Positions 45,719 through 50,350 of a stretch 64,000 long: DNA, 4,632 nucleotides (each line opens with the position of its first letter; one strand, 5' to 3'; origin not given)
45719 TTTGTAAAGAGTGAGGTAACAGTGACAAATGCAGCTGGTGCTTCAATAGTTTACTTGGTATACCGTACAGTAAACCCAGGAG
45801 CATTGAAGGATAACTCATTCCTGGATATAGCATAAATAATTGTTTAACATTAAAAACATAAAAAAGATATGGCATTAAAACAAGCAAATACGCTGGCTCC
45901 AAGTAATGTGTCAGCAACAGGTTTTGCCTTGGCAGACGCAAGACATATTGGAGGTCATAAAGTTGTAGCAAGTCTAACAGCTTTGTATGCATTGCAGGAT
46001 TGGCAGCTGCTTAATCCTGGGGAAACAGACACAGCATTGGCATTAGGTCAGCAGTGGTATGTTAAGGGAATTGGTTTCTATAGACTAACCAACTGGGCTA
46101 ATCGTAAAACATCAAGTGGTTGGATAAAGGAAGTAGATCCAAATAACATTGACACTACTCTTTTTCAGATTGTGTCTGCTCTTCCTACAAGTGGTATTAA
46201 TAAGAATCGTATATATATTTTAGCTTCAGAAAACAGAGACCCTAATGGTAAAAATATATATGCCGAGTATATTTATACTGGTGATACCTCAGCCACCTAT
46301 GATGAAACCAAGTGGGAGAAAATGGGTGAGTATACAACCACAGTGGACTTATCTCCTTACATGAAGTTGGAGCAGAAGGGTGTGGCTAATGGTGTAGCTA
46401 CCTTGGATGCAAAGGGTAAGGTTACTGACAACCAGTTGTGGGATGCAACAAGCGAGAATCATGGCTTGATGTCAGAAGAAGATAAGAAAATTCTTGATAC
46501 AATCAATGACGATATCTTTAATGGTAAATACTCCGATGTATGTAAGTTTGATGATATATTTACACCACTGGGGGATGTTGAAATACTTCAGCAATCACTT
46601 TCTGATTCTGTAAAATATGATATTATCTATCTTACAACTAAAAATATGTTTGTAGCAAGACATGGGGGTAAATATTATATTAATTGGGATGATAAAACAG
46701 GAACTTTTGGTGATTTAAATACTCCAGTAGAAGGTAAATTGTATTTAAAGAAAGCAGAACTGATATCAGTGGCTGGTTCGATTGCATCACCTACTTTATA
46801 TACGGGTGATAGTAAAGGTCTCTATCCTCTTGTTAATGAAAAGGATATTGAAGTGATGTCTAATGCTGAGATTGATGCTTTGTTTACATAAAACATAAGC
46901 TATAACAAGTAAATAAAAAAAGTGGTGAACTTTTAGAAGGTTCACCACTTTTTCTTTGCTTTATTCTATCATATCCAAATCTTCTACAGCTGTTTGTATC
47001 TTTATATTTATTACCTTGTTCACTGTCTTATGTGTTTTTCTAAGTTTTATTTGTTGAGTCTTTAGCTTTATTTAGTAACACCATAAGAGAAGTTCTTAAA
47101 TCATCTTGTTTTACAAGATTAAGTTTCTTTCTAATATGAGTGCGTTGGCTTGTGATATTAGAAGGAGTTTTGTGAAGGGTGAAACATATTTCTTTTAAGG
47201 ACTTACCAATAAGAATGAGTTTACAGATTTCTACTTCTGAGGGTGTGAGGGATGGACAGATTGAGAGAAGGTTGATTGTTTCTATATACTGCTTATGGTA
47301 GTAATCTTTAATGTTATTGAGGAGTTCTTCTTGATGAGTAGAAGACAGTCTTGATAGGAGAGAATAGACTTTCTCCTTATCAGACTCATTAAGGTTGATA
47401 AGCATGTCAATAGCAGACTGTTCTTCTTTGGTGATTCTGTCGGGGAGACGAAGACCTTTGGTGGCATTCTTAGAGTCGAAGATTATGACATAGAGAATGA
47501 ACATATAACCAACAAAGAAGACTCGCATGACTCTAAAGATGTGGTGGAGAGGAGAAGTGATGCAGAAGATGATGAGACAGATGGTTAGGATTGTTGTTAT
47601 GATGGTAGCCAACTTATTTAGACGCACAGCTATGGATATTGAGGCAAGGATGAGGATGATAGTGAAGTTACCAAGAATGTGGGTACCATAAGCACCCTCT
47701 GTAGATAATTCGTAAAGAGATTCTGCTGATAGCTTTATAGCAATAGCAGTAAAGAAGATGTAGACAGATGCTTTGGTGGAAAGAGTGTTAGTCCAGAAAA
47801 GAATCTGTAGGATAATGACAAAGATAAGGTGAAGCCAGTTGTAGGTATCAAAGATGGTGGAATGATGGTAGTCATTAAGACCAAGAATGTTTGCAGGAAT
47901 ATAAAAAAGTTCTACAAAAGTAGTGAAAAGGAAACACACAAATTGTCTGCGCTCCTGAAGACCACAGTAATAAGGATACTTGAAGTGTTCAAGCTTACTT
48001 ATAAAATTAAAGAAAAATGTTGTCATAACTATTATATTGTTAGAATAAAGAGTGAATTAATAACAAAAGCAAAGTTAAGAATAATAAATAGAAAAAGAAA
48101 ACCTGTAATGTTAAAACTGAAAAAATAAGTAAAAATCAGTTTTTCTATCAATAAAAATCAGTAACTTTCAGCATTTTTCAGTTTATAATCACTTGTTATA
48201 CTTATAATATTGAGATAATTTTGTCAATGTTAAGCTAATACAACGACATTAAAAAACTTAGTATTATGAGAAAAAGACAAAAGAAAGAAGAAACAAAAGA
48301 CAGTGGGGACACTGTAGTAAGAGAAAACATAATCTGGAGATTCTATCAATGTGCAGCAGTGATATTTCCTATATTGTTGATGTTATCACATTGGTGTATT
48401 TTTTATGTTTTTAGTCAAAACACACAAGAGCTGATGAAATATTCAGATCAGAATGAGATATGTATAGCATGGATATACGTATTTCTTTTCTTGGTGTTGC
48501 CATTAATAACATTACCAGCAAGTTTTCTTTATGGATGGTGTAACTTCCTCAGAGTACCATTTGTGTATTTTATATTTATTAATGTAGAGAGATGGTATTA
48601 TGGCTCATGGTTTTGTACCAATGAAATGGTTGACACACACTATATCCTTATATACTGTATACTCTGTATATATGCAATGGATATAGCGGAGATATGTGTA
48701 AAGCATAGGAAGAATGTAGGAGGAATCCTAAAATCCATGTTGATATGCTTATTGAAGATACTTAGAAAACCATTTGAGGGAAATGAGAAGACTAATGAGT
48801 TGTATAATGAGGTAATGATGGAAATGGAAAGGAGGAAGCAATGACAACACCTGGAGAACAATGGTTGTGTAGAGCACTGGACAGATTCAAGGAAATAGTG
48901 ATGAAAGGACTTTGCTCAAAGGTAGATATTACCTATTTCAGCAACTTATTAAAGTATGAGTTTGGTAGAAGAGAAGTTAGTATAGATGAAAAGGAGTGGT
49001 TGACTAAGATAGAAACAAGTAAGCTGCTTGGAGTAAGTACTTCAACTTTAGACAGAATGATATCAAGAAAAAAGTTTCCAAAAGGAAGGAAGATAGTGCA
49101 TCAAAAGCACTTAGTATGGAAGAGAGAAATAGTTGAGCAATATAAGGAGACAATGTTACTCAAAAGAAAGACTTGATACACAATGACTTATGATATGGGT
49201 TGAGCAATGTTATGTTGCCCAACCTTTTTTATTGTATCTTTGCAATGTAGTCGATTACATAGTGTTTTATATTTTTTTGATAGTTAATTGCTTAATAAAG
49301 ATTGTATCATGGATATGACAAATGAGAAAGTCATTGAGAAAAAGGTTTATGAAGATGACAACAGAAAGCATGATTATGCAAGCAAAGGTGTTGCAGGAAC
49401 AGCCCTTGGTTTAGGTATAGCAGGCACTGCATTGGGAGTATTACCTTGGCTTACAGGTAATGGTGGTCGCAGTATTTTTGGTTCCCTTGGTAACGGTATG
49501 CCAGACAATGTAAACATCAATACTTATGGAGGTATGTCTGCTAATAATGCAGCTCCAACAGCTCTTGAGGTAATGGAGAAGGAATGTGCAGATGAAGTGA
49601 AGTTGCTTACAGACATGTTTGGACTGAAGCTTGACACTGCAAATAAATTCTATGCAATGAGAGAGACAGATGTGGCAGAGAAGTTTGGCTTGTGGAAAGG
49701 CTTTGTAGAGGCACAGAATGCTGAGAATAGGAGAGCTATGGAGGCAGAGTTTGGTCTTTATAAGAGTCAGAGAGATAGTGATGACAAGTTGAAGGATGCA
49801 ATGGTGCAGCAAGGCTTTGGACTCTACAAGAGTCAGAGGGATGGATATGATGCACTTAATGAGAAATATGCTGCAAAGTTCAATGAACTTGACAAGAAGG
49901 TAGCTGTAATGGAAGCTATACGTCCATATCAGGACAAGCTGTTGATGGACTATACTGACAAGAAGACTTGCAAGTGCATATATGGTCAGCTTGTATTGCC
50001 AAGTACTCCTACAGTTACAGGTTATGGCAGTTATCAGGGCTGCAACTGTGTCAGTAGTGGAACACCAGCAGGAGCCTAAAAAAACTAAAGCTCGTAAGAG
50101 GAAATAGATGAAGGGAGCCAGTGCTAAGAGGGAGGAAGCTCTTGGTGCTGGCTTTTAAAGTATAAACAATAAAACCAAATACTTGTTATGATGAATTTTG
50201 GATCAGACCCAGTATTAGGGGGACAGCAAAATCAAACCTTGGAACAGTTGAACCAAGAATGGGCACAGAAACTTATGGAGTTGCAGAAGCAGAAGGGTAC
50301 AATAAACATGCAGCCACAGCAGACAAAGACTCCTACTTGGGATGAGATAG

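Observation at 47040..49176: Second antisense island: membrane-embedded LuxR-type regulator with operator-like repeats, adjacent to an Xis-like HTH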

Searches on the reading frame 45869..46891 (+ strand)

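Call 3: search_protein_families(library=pfam, proteins=[window:45869-46891:+], max_evalue=0.1)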
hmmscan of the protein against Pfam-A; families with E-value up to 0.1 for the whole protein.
window:45869-46891:+ (340 aa): 0 families

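Call 4: search_protein_families(library=phrogs, proteins=[window:45869-46891:+], max_evalue=0.1)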
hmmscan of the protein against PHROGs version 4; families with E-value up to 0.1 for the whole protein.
window:45869-46891:+ (340 aa): 11 families
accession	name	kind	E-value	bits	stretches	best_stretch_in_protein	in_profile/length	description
phrog_24103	-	unknown function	9.6e-08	33.3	1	92-169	120-183/197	-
phrog_1446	-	tail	0.0001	22.8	1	164-190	74-100/251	minor tail protein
phrog_6907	-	unknown function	0.0003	22.1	1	181-218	58-94/99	-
phrog_2938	-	unknown function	0.00095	19.1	1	154-190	64-99/464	-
phrog_28171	-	unknown function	0.0037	16.9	1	166-206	114-154/476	-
phrog_8437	-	unknown function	0.0038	17.7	1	173-213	64-104/230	-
phrog_22716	-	unknown function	0.004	18.5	1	160-197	16-53/130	-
phrog_31460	-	tail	0.0069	16.9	1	130-191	11-73/288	tail protein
phrog_13892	-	tail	0.02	14.9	1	138-200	433-490/676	minor tail protein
phrog_5596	-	unknown function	0.034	13.9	1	160-190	39-69/451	-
phrog_2824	-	head and packaging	0.052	12.4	1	141-209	100-164/1151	virion structural protein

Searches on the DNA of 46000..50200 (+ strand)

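Call 9: search_dna_similar(query=window:46000-50200:+, collection=phages, mode=distant)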
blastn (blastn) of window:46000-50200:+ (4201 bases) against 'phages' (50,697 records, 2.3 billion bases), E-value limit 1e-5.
Records with a match: 2; places in all: 2; records where one place covers at least 80% of the query: 0.
Best place of each record, by identity: 80-90% 1; 60-80% 1.
By first word of the organism name: bajarodcaudo 1; uncultured 1.
By host as written in the record: - 2.
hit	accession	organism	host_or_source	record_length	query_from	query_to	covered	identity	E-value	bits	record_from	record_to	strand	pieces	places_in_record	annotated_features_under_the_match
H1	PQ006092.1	bajarodcaudo virus 1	Chaetodipus spinatus feces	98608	3950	4027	2%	80.8%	8e-10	74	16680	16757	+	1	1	hypothetical protein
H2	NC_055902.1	uncultured phage cr131_1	Rhesus macaque feces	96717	251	330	2%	77.5%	4e-7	64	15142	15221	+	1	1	hypothetical protein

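Call 96: search_rna_families(source=window, start=46800, end=49400, threshold=evalue, max_evalue=1)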
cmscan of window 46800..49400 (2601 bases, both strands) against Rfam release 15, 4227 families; matches with E-value up to 1: 3.
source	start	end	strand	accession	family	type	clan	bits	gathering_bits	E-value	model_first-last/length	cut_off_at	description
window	46877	46952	+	RF02578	tsr25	Gene; sRNA;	-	21.2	63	0.12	93-181/181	no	S. aureus tsr25 small RNA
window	48893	48963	+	RF00281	SNORD47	Gene; snRNA; snoRNA; CD-box;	-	21.2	50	0.97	1-77/77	no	Small nucleolar RNA SNORD47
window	48132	48196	-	RF00530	snoMe28S-Cm2645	Gene; snRNA; snoRNA; CD-box;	CL00069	21.1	48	0.54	1-75/75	no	Small nucleolar RNA Me28S-Cm2645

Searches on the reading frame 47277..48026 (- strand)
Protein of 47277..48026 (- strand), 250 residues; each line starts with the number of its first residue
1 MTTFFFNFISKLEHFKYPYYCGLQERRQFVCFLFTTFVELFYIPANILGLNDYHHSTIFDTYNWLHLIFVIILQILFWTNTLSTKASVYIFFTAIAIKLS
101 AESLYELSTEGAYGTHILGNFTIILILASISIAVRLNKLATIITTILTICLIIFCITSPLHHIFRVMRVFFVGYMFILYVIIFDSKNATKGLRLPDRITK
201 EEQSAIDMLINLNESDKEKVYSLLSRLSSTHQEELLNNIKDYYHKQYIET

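Call 24: search_protein_representatives(protein=window:47277-48026:-)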
Query: 250 residues. Proteins with E-value up to 0.001 (for the whole library): 26; up to 1e-10: 11; up to 1e-30: 3. The best 26 are listed.
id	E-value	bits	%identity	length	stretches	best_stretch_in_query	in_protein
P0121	1.9e-67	243.8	45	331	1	4-249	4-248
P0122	3.9e-51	190.4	47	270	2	7-87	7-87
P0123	1.1e-34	136.6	54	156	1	4-113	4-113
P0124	2.0e-28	116.1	31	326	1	11-249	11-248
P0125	4.0e-28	115.1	50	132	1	4-99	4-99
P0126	1.8e-23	99.8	29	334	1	6-248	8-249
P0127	6.3e-20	88.3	88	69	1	1-50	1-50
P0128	4.1e-17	79.0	28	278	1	5-207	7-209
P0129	4.5e-17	78.9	28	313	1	3-186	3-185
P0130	5.0e-14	69.0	25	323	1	25-240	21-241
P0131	3.0e-11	59.9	27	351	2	20-181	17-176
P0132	6.2e-10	55.6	44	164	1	167-239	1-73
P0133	7.1e-10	55.4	21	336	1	9-246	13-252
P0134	4.0e-09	52.9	25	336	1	20-247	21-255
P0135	4.0e-09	52.9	25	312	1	25-246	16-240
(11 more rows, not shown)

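Call 48: search_protein_families(library=ncbifam, proteins=[P0133], max_evalue=0.01)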
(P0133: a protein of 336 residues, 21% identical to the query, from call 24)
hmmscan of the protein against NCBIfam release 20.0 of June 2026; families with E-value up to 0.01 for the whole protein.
P0133 (336 aa): 2 families
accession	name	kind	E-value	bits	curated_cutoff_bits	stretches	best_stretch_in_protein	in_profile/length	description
TIGR02937.1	sigma70-ECF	superfamily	0.00022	20.9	42.9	1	244-308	97-161/165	sigma-70 family RNA polymerase sigma factor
NF007935.0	PRK10651.1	equivalog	0.009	15.2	250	0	240-311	133-201/216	two-component system response regulator NarL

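Call 106: find_encoding_contigs(protein=P0135, flank=3000, max_places=1)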
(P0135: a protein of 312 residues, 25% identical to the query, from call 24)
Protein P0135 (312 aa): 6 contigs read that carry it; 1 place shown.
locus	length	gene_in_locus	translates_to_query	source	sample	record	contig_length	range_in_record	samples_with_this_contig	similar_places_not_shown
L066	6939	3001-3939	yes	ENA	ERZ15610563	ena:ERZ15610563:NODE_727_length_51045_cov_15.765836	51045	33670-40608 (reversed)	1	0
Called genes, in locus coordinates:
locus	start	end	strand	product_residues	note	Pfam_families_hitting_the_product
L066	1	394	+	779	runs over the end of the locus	PF14121:Porin_10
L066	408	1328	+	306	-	PF01040:UbiA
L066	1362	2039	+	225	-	PF01966:HD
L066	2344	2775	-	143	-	-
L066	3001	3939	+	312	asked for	PF00196:GerE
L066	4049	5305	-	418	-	PF00691:OmpA (weak)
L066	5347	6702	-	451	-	-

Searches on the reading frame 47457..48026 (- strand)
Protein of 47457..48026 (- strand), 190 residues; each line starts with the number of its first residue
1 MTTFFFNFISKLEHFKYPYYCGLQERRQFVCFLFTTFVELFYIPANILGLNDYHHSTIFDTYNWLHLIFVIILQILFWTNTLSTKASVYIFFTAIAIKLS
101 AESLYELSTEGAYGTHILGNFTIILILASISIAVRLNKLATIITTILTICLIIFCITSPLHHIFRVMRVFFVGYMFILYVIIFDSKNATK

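Call 73: search_solved_structures(query=A4, max_evalue=10)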
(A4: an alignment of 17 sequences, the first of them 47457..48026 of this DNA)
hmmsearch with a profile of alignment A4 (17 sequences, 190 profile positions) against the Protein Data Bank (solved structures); distinct sequences matched with E-value up to 10: 0.

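Call 79: predict_structure(alignment_id=A4)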
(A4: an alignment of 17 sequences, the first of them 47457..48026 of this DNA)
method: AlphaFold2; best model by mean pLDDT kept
length: 190 residues; sequences in the alignment: 17
mean_pLDDT: 88.4   pTM: 0.84
mean pLDDT of the five models: 88.4, 88.1, 87.7, 87.3, 86.5
residues with pLDDT >= 90: 103; 70-90: 74; 50-70: 13; < 50: 0
segments of 3 or more residues with pLDDT < 50: none
pLDDT, mean of each block of 10 residues (from residue 1): 86 90 91 94 86 74 94 97 97 96 89 80 92 92 94 89 83 86 68
secondary structure, 60 per line:
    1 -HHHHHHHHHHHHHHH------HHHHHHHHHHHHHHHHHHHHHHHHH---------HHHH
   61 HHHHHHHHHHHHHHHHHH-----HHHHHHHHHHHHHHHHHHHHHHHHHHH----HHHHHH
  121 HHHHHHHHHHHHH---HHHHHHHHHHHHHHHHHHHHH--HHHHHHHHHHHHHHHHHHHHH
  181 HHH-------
elements in order: H2-16 H23-47 H57-78 H84-110 H115-133 H137-157 H160-183

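Call 82: fold_search(model_id=the predicted structure, library=pdb)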
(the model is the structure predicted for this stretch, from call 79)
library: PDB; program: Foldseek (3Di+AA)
matches with E <= 10: 47; with E <= 0.001: 0
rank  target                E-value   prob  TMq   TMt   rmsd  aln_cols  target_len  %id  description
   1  9s99_B                9.4e-01  0.12  0.20  0.20  20.9       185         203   11  CdvB2 filament - high twist, class B (released 2026-01-28)
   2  9s98_B                1.5e+00  0.15  0.24  0.24  17.4       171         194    9  CdvB2 filament - high twist, class A (released 2026-01-28)
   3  9s99_A                1.5e+00  0.11  0.20  0.21  17.4       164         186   12  CdvB2 filament - high twist, class B (released 2026-01-28)
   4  9s97_C                2.0e+00  0.08  0.21  0.21  17.6       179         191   10  CdvB2 filament - low twist (released 2026-01-28)
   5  9s98_C                2.5e+00  0.11  0.25  0.25  17.6       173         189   10  CdvB2 filament - high twist, class A (released 2026-01-28)
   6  8x61_D                4.0e+00  0.03  0.16  0.18  17.2       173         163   14  Cryo-EM structure of ATP-bound FtsE(E163Q)X (released 2024-05-08)
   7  8auw_C                4.2e+00  0.11  0.24  0.27  20.5       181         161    7  Cryo-EM structure of human BIRC6 in complex with SMAC. (released 2023-02-15)
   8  4c8s_B                4.2e+00  0.09  0.15  0.08  10.6        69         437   14  Crystal structure of the C-terminal region of yeast Ctf4 (released 2014-04-30)
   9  4c93_B                4.5e+00  0.09  0.15  0.08  10.6        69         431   14  Crystal structure of the carboxy-terminal domain of yeast Ctf4 bound to Pol alpha. (released 2014-04-30)
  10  3mac_A                4.5e+00  0.06  0.25  0.24  13.6       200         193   14  crystal structure of GP41-derived protein complexed with fab 8062 (released 2010-12-08)
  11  7rdr_A                5.4e+00  0.09  0.28  0.14  16.8       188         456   11  Circular tandem repeat protein with novel repeat topology and enhanced subunit contact surfaces (released 2021-09-01)
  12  4c8s_A                5.7e+00  0.08  0.19  0.11  12.8       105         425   11  Crystal structure of the C-terminal region of yeast Ctf4 (released 2014-04-30)
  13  3hiu_D                6.0e+00  0.06  0.22  0.26  15.9       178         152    8  The crystal structure of protein (XCC3681) from Xanthomonas campestris pv. campestris str. ATCC 33913 (released 2009-07-14)
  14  5jr9_D                6.0e+00  0.04  0.19  0.19  13.4       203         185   11  Crystal structure of apo-NeC3PO (released 2016-09-28)
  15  5jr9_C                6.3e+00  0.09  0.30  0.30  16.2       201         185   12  Crystal structure of apo-NeC3PO (released 2016-09-28)
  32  8wcn_A                9.2e+00  0.21  0.55  0.31   6.1       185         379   10  Cryo-EM structure of PAO1-ImcA with GMPCPP (released 2024-03-13)
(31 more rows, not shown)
